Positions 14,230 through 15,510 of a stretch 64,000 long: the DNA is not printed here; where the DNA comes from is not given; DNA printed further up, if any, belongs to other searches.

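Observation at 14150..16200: AT-richer three-gene island: long XRE-HTH protein, then DUF4258, then a 145-aa unknown, translationally coupled and abutting a family-A repeat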

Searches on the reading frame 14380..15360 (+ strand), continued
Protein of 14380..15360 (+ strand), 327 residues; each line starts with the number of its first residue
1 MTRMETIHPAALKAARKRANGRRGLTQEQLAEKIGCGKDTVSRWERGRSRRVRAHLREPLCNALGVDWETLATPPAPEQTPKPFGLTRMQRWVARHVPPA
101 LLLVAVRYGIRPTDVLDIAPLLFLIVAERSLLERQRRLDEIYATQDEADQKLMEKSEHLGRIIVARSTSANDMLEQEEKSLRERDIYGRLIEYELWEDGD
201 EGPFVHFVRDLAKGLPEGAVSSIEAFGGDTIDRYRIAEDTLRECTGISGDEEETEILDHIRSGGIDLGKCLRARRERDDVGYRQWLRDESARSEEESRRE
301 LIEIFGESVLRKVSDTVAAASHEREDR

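Call 45: find_encoding_contigs(protein=P0095, flank=7000, max_places=1)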
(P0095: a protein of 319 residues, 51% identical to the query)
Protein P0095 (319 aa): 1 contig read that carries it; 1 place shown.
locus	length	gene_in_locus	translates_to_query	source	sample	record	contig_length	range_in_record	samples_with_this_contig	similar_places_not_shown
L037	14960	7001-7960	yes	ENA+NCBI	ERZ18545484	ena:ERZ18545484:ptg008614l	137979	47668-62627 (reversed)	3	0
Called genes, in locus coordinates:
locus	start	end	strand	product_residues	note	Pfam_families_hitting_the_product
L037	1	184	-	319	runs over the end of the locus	PF20403:DUF6693 (faint)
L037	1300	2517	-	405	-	PF00589:Phage_integrase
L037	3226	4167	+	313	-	PF00126:HTH_1, PF03466:LysR_substrate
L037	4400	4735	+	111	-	-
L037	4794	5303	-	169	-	-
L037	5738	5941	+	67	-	-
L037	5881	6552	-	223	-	-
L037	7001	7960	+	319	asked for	PF13560:HTH_31, PF01381:HTH_3, PF13443:HTH_26 (weak)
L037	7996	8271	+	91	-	-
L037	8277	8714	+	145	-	-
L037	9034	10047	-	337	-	PF04909:Amidohydro_2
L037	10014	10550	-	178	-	-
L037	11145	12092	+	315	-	PF01548:DEDD_Tnp_IS110, PF02371:Transposase_20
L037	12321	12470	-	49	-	-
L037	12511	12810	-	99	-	-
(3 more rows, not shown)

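Call 46: find_encoding_contigs(protein=P0019, flank=7000, max_places=1)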
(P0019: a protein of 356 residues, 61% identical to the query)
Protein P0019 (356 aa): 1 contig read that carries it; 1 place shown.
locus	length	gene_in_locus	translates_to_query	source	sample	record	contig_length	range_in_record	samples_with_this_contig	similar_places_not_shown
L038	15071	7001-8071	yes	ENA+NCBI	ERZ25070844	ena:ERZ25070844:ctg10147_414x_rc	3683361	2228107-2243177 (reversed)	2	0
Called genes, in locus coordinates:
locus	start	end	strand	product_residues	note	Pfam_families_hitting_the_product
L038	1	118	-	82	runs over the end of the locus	-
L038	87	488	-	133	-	-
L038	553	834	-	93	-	-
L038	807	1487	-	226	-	PF14236:DruA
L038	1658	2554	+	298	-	PF14236:DruA, PF25680:Mom (faint)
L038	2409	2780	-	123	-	-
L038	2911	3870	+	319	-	PF13384:HTH_23 (faint), PF12762:DDE_Tnp_IS1595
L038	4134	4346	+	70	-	-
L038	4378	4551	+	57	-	-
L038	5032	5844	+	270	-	-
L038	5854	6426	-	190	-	PF01609:DDE_Tnp_1, PF13586:DDE_Tnp_1_2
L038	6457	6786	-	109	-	-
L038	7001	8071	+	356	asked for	PF13560:HTH_31, PF01381:HTH_3 (weak)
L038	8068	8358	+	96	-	-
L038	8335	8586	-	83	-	-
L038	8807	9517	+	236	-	-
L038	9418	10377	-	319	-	PF13384:HTH_23 (faint), PF12762:DDE_Tnp_IS1595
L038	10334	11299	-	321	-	PF22022:Phage_int_M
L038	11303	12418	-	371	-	PF13356:Arm-DNA-bind_3, PF14659:Phage_int_SAM_3, PF22022:Phage_int_M (weak), PF00589:Phage_integrase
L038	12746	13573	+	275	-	PF08238:Sel1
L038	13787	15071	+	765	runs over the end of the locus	PF14236:DruA, PF14706:Tnp_DNA_bind (weak), PF01609:DDE_Tnp_1 (weak)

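Call 47: find_encoding_contigs(protein=P0098, flank=7000, max_places=1)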
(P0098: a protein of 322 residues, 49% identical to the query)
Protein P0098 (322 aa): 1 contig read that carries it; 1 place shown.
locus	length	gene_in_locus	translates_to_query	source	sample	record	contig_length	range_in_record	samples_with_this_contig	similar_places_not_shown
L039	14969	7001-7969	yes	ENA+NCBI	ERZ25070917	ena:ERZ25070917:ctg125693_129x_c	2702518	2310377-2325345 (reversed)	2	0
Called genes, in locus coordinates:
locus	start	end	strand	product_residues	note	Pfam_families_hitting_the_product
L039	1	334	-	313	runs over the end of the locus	PF01022:HTH_5, PF12802:MarR_2, PF12840:HTH_20, PF01209:Ubie_methyltran, PF13489:Methyltransf_23, PF08241:Methyltransf_11, PF08242:Methyltransf_12, PF13649:Methyltransf_25, +4 more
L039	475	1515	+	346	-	PF12849:PBP_like_2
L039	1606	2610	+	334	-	PF00528:BPD_transp_1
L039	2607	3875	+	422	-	PF11812:DUF3333, PF00528:BPD_transp_1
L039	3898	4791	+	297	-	PF00005:ABC_tran, PF02463:SMC_N (weak), PF13304:AAA_21 (faint)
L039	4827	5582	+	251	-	PF01895:PhoU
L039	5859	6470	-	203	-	PF01797:Y1_Tnp (faint)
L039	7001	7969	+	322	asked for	PF01381:HTH_3, PF13560:HTH_31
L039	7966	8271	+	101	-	-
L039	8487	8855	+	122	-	-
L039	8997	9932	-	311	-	PF00126:HTH_1, PF03466:LysR_substrate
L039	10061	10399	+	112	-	PF00543:P-II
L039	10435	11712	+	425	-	PF00909:Ammonium_transp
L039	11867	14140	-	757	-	PF02737:3HCDH_N, PF00725:3HCDH, PF00378:ECH_1, PF16113:ECH_2 (weak)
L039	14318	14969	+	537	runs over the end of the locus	PF03193:RsgA_GTPase (faint), PF02463:SMC_N (faint), PF09818:ABC_ATPase (faint), PF13476:AAA_23 (faint), PF13514:AAA_27 (faint), PF00005:ABC_tran, PF12399:BCA_ABC_TP_C, PF00005:ABC_tran, +9 more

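Call 54: search_protein_families(library=pfam, alignment_id=A4, max_evalue=0.01)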
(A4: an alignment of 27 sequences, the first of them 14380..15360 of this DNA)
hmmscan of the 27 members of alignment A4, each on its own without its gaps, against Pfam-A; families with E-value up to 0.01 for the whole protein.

A. member 1, window:14380-15360:+ (327 aa): 4 families
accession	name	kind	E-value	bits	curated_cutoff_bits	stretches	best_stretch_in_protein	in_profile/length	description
PF13560.12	HTH_31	-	1.3e-11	45.1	27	1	12-69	6-59/64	Helix-turn-helix domain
PF01381.28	HTH_3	-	5.3e-10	39.6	23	1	13-69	2-53/55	Helix-turn-helix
PF13443.12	HTH_26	-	1.3e-06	28.9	22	1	22-73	8-59/63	Cro/C1-type HTH DNA-binding domain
PF13384.12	HTH_23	-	0.00085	19.5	24.6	1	13-44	9-37/50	Homeodomain-like domain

B. families by the number of members that match (of 27 scanned): 21 families
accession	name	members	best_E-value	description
PF01381.28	HTH_3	27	5.8e-14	Helix-turn-helix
PF13560.12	HTH_31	27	9.1e-14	Helix-turn-helix domain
PF13443.12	HTH_26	23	3.7e-14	Cro/C1-type HTH DNA-binding domain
PF12844.13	HTH_19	21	1.6e-07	Helix-turn-helix domain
PF13384.12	HTH_23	9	1.2e-05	Homeodomain-like domain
PF13744.12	HTH_37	5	2.9e-05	Helix-turn-helix domain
PF13413.12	HTH_25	5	4.1e-05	Helix-turn-helix domain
PF13518.12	HTH_28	5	0.00011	Helix-turn-helix domain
PF01047.28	MarR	3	0.00083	MarR family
PF20432.4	Xre-like-HTH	2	0.0014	Antitoxin Xre-like helix-turn-helix domain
PF05269.17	Phage_CII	2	0.002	Bacteriophage CII protein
PF13497.11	DUF4121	1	0.00021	Domain of unknown function (DUF4121)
PF08279.18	HTH_11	1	0.00031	HTH domain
PF04545.22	Sigma70_r4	1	0.00048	Sigma-70, region 4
PF24815.1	HMG_WDHD1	1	0.0048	WDHD1 HMG box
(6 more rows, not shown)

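Call 81: search_dna_similar(query=window:14380-15360:+, collection=plasmids, mode=protein, max_evalue=0.00001, max_rows=15)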
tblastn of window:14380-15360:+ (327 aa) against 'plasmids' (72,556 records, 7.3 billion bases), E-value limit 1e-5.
Records with a match: 3; places in all: 3; records where one place covers at least 80% of the query: 1.
Best place of each record, by identity: <60% 3.
By first word of the organism name: Ensifer 2; Blastomonas 1.
By predicted mobility (MOB-suite, as given by PLSDB): non-mobilizable 3.
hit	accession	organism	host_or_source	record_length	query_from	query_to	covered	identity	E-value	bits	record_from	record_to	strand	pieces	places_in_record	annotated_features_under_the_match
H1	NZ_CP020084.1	Blastomonas fulva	Cell culture,microcystis culture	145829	26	288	80%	31.3%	6e-13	77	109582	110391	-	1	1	helix-turn-helix transcriptional regulator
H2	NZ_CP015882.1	Ensifer adhaerens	silty clay loam soil (pH 6.1)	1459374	26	211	57%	34.9%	3e-11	72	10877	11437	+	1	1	none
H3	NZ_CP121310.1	Ensifer adhaerens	bacterial colony,soil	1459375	26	211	57%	34.9%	3e-11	72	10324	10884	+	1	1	none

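Call 82: search_dna_similar(query=window:14380-15360:+, collection=phages, mode=protein, max_evalue=0.00001, max_rows=10)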
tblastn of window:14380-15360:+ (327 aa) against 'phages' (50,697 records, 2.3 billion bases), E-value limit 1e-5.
No match.

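Call 83: list_cluster_members(proteins=[P0001, P0121, P0009, P0015, P0019, P0194, P0209])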
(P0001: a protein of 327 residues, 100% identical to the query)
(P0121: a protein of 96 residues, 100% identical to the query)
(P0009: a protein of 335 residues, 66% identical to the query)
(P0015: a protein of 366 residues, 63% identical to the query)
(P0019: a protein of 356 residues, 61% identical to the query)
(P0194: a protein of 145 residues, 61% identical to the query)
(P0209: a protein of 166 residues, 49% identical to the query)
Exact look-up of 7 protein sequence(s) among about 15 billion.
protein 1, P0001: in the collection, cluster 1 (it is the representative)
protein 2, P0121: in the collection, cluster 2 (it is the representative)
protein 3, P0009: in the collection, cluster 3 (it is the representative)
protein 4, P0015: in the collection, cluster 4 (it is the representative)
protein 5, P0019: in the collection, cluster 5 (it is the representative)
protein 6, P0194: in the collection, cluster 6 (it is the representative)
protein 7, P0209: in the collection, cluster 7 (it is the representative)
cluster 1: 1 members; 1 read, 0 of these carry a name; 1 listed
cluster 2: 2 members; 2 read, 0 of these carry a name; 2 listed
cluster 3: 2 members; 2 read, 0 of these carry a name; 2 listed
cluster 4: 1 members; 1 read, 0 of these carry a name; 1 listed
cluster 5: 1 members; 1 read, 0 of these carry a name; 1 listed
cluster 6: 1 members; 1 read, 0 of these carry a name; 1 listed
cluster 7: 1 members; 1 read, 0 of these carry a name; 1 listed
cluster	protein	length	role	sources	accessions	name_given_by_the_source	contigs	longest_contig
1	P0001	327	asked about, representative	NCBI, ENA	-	-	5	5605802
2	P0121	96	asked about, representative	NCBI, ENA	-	-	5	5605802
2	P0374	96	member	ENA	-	-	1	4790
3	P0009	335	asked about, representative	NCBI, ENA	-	-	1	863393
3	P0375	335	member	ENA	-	-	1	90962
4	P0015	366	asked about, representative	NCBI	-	-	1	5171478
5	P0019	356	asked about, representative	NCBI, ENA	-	-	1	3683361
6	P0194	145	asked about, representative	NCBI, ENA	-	-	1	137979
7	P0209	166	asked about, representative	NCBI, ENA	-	-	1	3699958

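Call 84: get_annotated_region(hit=H1, flank=3500)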
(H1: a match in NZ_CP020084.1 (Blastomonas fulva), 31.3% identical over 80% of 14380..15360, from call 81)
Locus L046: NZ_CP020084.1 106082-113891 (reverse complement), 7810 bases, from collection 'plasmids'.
description: Blastomonas fulva strain T2 plasmid unnamed, complete sequence
organism: Blastomonas fulva (NCBI taxid 1550728)
taxonomy: Bacteria; Pseudomonadota; Alphaproteobacteria; Sphingomonadales; Sphingomonadaceae; Blastomonas; Blastomonas fulva
host: -; source: Cell culture,microcystis culture; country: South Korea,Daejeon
typing (MOB-suite, as given by PLSDB): non-mobilizable
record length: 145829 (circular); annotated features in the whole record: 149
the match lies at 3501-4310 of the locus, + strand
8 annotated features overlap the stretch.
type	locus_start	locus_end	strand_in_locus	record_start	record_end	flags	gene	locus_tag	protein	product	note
CDS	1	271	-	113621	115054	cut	-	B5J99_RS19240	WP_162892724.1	hypothetical protein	-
CDS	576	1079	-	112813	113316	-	-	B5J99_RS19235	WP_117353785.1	hypothetical protein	-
CDS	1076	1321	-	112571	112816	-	-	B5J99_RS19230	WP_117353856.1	helix-turn-helix transcriptional regulator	-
CDS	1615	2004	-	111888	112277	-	-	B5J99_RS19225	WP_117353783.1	type II toxin-antitoxin system VapC family toxin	-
CDS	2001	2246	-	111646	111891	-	-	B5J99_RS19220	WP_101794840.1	AbrB/MazE/SpoVT family DNA-binding domain-containing protein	-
CDS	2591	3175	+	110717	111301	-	-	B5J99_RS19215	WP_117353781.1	recombinase family protein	GO:0006310 - DNA recombination [Evidence IEA]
CDS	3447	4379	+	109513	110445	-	-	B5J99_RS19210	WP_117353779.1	helix-turn-helix transcriptional regulator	-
CDS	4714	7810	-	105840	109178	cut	-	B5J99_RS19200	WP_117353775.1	DEAD/DEAH box helicase family protein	-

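Call 85: get_annotated_region(hit=H2, flank=3000)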
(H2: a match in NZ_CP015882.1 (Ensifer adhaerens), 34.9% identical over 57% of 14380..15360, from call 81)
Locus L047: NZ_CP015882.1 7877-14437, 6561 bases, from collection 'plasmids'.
description: Ensifer adhaerens strain Casida A plasmid pCasidaAB, complete sequence
organism: Ensifer adhaerens (NCBI taxid 106592)
taxonomy: Bacteria; Pseudomonadota; Alphaproteobacteria; Hyphomicrobiales; Rhizobiaceae; Ensifer; Ensifer adhaerens
host: -; source: silty clay loam soil (pH 6.1); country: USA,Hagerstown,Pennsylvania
typing (MOB-suite, as given by PLSDB): non-mobilizable; mating-pair formation MPF_T
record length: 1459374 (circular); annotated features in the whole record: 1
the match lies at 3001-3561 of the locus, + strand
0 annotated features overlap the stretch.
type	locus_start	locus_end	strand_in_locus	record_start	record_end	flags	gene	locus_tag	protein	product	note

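Call 88: search_solved_structures(query=A4, max_evalue=10, show_alignments=0)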
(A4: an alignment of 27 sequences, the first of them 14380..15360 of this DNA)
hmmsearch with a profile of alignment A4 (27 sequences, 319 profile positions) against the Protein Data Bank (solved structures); distinct sequences matched with E-value up to 10: 120 (the best 60 are shown).
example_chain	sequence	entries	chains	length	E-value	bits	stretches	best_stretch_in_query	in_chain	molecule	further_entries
1b0n_A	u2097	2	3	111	4.3e-09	39.1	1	7-75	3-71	PROTEIN (SINR PROTEIN) | HTH-TYPE TRANSCRIPTIONAL REGULATOR SINR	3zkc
3qq6_A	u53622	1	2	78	4.9e-09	39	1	3-70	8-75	HTH-type transcriptional regulator sinR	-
5tn0_A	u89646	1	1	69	9.1e-09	38.1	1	7-70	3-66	HTH-type transcriptional regulator SinR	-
3vk0_A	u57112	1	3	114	1.1e-07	34.5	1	9-72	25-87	Transcriptional regulator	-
1sq8_A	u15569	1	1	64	1.4e-07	34.2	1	6-66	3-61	dh434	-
3kxa_A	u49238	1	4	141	2.3e-07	33.5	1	11-65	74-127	Putative uncharacterized protein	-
9sf2_A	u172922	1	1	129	4.9e-07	32.4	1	9-80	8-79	Transcriptional regulator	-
2wiu_B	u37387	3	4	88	5e-07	32.4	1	8-70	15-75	HTH-TYPE TRANSCRIPTIONAL REGULATOR HIPB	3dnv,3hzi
5k98_B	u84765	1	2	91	6.3e-07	32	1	8-66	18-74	Antitoxin HipB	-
4z5h_A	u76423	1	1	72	8.7e-07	31.6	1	8-45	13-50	Antitoxin HipB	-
4yg4_A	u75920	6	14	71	1e-06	31.4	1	8-45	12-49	Antitoxin HipB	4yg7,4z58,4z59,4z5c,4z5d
4yg1_A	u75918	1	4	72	1.1e-06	31.3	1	8-45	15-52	Antitoxin HipB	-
1adr_A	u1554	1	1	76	1.2e-06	31.1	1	1-67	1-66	P22 C2 REPRESSOR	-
2r1j_L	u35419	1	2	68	1.3e-06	31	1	1-66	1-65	Repressor protein C2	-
1per_L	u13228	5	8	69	1.5e-06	30.8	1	8-67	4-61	PROTEIN (434 REPRESSOR) | 434 REPRESSOR | REPRESSOR PROTEIN CI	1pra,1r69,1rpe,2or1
2p5t_A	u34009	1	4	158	2.6e-05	26.7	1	7-70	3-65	Putative transcriptional regulator PezA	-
6af3_B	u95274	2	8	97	0.0032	19.9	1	9-54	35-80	HigA antitoxin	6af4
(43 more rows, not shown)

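Call 94: find_related_loci(query=A1, collection=viral_contigs, flank=6000)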
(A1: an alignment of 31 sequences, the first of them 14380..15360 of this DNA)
Query A1 (327 aa) in viral_contigs; peptide patterns used: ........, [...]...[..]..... (x = any residue, [..] = any of these).
10 stretches matched a pattern; 1 encode a relative of the query (tblastn E <= 1e-3); 1 distinct loci.
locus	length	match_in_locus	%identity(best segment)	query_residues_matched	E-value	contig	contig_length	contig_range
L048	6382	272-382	49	22-58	2e-6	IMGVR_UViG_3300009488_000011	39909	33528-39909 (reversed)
